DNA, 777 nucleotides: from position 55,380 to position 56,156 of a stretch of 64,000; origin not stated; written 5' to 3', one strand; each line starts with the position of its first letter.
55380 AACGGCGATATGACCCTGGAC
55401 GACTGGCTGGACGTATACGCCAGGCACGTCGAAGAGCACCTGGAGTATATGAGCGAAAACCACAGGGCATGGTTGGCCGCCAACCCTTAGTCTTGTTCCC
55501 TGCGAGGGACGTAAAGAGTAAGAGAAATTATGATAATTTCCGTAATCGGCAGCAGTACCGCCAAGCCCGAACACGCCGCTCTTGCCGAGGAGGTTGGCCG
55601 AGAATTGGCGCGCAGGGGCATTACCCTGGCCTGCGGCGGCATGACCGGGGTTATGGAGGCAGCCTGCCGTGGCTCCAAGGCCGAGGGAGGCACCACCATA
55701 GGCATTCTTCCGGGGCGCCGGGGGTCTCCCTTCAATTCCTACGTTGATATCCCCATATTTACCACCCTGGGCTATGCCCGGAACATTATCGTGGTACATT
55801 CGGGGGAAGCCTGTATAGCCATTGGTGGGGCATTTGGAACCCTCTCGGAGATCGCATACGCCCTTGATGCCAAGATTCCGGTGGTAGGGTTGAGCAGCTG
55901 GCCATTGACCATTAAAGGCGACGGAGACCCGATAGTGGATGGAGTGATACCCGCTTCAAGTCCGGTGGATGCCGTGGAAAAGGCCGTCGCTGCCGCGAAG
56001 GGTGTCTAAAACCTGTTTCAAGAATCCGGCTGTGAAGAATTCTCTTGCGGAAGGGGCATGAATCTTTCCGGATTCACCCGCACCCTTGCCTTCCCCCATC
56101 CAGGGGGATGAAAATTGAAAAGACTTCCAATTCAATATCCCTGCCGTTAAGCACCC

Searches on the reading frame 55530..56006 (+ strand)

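Call 44: search_protein_families(library=pfam, proteins=[window:55530-56006:+], max_evalue=0.001)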
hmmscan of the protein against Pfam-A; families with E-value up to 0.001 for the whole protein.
window:55530-56006:+ (159 aa): 2 families
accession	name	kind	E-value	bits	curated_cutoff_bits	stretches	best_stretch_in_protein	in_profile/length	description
PF18306.6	LDcluster4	-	1.7e-41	141.7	26.3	1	1-124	2-125/151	SLOG cluster4 family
PF02481.21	DNA_processg_A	-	8.4e-06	25.6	29.6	1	2-62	46-106/212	DNA recombination-mediator protein A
